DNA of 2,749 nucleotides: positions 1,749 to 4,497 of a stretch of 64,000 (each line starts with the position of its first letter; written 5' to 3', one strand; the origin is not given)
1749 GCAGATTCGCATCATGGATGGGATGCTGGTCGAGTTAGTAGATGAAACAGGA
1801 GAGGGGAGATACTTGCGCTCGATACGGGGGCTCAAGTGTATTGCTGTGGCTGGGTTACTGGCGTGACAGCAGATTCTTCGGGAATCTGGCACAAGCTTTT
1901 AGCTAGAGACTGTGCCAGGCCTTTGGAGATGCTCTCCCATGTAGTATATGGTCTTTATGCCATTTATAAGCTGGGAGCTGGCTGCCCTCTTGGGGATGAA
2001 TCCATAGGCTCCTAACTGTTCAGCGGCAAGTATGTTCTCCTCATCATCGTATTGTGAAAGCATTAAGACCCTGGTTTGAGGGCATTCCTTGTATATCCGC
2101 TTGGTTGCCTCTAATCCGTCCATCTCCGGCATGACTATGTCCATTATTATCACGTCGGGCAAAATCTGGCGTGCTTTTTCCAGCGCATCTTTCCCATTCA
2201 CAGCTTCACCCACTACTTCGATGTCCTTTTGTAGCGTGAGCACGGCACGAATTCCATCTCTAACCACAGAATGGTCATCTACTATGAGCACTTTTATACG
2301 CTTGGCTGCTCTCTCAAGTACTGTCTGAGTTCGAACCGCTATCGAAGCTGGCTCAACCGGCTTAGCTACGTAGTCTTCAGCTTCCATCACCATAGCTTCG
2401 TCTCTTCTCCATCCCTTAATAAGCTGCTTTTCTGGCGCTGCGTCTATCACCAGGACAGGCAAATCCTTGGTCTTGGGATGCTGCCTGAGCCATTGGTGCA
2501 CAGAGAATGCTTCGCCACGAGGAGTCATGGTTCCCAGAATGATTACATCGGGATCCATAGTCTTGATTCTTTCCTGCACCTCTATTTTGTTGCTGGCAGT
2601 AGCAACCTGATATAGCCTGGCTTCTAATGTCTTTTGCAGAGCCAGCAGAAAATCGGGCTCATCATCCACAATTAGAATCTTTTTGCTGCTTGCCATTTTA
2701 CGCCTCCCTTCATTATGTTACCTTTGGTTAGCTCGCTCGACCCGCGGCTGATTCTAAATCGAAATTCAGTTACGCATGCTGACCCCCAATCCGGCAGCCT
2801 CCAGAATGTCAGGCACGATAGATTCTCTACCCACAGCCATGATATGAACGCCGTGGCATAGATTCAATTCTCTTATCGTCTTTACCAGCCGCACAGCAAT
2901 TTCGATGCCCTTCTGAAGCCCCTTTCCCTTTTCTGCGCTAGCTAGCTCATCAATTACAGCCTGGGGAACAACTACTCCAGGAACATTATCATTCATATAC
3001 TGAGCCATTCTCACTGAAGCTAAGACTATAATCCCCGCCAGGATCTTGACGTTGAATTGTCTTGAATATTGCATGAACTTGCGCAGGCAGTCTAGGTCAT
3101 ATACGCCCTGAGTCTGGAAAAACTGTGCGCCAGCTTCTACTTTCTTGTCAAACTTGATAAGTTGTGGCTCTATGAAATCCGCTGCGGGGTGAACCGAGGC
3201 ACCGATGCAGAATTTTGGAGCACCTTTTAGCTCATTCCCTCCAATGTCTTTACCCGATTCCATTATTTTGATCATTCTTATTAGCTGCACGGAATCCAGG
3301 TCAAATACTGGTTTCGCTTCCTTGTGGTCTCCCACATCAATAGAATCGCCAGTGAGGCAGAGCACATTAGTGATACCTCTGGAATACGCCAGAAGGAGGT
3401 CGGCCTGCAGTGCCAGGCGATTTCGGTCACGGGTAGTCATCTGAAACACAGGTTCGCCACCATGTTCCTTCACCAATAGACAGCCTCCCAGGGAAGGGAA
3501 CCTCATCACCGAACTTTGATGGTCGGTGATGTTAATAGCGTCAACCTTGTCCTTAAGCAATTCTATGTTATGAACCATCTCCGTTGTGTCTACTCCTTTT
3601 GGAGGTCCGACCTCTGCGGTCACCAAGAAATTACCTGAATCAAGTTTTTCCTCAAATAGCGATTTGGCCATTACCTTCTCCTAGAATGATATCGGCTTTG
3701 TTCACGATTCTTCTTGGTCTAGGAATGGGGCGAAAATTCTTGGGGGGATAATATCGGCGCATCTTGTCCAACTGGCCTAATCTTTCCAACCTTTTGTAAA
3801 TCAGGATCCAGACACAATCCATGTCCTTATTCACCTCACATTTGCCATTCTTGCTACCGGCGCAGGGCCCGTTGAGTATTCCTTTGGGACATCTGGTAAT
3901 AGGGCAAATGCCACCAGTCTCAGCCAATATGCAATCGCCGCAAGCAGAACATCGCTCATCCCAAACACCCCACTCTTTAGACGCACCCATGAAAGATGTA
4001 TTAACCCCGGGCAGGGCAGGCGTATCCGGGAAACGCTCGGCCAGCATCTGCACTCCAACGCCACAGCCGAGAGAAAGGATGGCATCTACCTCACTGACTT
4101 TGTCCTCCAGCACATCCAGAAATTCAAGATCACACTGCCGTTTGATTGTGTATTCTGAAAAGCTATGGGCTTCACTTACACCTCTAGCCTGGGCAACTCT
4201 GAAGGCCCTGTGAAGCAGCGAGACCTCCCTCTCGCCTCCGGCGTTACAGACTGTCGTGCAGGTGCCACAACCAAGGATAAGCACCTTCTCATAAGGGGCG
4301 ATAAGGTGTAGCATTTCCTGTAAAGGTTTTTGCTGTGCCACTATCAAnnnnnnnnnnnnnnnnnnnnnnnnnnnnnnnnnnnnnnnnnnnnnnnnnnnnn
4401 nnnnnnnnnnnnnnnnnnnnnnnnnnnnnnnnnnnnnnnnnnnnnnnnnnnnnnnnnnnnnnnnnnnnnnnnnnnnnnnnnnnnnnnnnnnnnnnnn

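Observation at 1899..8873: Two-component-controlled operon encoding MetF, MetV and a GltD-ferredoxin-MvhD fusion oxidoreductase: candidate unusual methylene-THF reductase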

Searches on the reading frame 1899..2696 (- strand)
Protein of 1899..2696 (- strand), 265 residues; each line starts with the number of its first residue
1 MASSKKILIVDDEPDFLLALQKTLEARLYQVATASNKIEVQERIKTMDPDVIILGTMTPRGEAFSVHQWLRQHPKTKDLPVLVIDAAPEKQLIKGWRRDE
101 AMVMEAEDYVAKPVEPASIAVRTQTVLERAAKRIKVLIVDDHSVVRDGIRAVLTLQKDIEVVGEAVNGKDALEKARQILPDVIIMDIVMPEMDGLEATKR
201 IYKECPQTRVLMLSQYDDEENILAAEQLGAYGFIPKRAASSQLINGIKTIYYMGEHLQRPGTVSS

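Call 3: search_protein_families(library=pfam, proteins=[window:1899-2696:-], max_evalue=0.01)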
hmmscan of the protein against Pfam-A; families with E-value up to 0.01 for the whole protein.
window:1899-2696:- (265 aa): 1 family
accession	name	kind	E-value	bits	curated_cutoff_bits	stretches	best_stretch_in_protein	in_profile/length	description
PF00072.30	Response_reg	-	8.3e-45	151.9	30.2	2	136-247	1-110/111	Response regulator receiver domain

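Call 4: search_protein_families(library=ncbifam, proteins=[window:1899-2696:-], max_evalue=0.01)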
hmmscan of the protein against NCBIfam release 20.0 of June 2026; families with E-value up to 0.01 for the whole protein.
window:1899-2696:- (265 aa): 102 families (the best 25 are shown)
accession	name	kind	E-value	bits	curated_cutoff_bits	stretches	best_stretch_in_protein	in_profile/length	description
NF052445.1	RespRegMctR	equivalog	1.1e-36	126.2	300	1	134-252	2-120/205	two-component system response regulator MctR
NF001965.0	PRK00742.1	subfamily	2.1e-35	122.6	293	2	132-240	2-111/357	chemotaxis-specific protein-glutamate methyltransferase CheB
NF007935.0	PRK10651.1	equivalog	6.4e-32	110.5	250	2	132-248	5-121/216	two-component system response regulator NarL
NF009206.0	PRK12555.1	subfamily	9e-31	107.1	342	2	134-236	1-104/340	chemotaxis-specific protein-glutamate methyltransferase CheB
NF007018.1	PRK09483.1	equivalog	6.7e-29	101.1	280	1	134-251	2-119/217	UvrY/SirA/GacA family response regulator transcription factor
NF041367.1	CheY_Halo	equivalog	1.8e-28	99.2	200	2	136-248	1-111/114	chemotaxis protein CheY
NF011896.0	PRK15369.1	equivalog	2.6e-28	99.1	242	2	132-251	2-121/211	two component system response regulator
TIGR02154.1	PhoB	equivalog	3e-28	98.7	296.2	2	4-132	2-125/226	phosphate regulon transcriptional regulator PhoB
NF045944.1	ResRegRpaBCyano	equivalog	1.5e-27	96.5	330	2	8-132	1-117/229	response regulator transcription factor RpaB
NF007135.0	PRK09581.1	equivalog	6.2e-27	94.5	474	2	5-125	3-118/457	PleD family two-component system response regulator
NF041733.1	resp_reg_CseB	equivalog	1e-26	93.7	350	2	135-250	2-114/228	two-component system response regulator CseB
TIGR02875.1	spore_0_A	equivalog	5.6e-26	91.3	200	2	133-249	2-120/262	sporulation transcription factor Spo0A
NF047785.1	respo_reg_MadR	equivalog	3.8e-25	88.5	300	1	134-250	1-120/209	MadR family response regulator transcription factor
NF040534.1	resp_reg_YycF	equivalog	9e-25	87.3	340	2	135-249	2-113/231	response regulator YycF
NF007005.1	PRK09468.1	equivalog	4.2e-24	85.3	331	2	4-132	3-124/237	osmolarity response regulator transcription factor OmpR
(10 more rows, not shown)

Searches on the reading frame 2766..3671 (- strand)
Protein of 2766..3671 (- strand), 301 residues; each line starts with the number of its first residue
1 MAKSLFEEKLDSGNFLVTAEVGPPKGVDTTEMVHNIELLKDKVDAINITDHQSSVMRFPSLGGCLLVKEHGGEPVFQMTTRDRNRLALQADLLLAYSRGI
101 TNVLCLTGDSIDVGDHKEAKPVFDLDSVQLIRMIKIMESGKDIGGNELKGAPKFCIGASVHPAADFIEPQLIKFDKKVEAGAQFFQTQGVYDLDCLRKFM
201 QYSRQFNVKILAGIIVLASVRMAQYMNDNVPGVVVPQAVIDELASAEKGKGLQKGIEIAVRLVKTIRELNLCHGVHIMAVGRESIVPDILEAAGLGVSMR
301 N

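Call 3: search_protein_families(library=pfam, proteins=[window:2766-3671:-], max_evalue=0.01)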
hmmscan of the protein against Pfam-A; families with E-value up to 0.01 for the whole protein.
window:2766-3671:- (301 aa): 1 family
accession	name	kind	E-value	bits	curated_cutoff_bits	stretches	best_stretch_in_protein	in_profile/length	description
PF02219.23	MTHFR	-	2.3e-38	132.6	24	1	6-294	2-287/287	Methylenetetrahydrofolate reductase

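Call 4: search_protein_families(library=ncbifam, proteins=[window:2766-3671:-], max_evalue=0.01)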
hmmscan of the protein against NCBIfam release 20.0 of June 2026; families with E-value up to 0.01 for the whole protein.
window:2766-3671:- (301 aa): 4 families
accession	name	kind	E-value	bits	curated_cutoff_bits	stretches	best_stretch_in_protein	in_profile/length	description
NF006396.0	PRK08645.1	equivalog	2.7e-70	237.1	453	1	3-279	311-587/611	bifunctional homocysteine S-methyltransferase/methylenetetrahydrofolate reductase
TIGR00676.1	fadh2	equivalog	2.5e-19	69.7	293.7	1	20-292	4-273/275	methylenetetrahydrofolate reductase [NAD(P)H]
TIGR00677.1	fadh2_euk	equivalog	4.9e-15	55.6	310.05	1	75-295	63-277/281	methylenetetrahydrofolate reductase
NF006950.0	PRK09432.1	equivalog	2.5e-08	33.5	382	1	87-267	98-265/296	methylenetetrahydrofolate reductase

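Call 46: search_solved_structures(query=window:2766-3671:-, max_evalue=0.001)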
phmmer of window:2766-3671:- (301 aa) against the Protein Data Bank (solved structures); distinct sequences matched with E-value up to 0.001: 7.
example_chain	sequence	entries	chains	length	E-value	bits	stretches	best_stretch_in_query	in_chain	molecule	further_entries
1v93_A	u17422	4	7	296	3.4e-08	36.5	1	18-295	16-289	5,10-Methylenetetrahydrofolate reductase | Methylenetetrahydrofolate reductase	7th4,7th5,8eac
3apt_A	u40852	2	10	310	4e-08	36.2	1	19-295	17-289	Methylenetetrahydrofolate reductase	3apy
6fcx_A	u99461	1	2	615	1.2e-07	34.7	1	70-295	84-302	Methylenetetrahydrofolate reductase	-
8qa4_A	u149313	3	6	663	1.4e-07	34.4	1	70-295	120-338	Methylenetetrahydrofolate reductase (NADPH)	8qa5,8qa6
5ume_A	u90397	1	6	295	6.7e-05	25.7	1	18-235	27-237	5,10-methylenetetrahydrofolate reductase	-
7rml_A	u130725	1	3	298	8.7e-05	25.3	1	13-267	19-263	5,10-methylenetetrahydrofolate reductase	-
6fnu_A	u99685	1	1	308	0.00011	25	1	78-288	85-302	Methylenetetrahydrofolate reductase 1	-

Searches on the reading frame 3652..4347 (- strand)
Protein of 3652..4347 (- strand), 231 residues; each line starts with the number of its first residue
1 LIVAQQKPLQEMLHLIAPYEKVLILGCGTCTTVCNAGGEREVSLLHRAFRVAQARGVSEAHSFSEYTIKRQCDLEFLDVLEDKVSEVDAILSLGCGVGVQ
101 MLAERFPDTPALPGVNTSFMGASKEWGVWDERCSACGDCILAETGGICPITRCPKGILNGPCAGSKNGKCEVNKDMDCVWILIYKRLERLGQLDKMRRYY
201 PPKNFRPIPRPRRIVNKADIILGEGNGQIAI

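Call 3: search_protein_families(library=pfam, proteins=[window:3652-4347:-], max_evalue=0.01)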
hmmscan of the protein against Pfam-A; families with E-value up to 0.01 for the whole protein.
window:3652-4347:- (231 aa): 1 family
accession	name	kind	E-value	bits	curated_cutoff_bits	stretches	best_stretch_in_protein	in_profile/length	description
PF12225.13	DUF5981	-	2.7e-38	130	23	1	113-205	2-94/95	Methylene-tetrahydrofolate reductase C terminal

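Call 4: search_protein_families(library=ncbifam, proteins=[window:3652-4347:-], max_evalue=0.01)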
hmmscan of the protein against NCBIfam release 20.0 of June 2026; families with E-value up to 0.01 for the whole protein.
window:3652-4347:- (231 aa): 0 families

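Call 47: search_solved_structures(query=window:3652-4347:-, max_evalue=0.01)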
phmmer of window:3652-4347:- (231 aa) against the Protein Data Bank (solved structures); distinct sequences matched with E-value up to 0.01: 0.
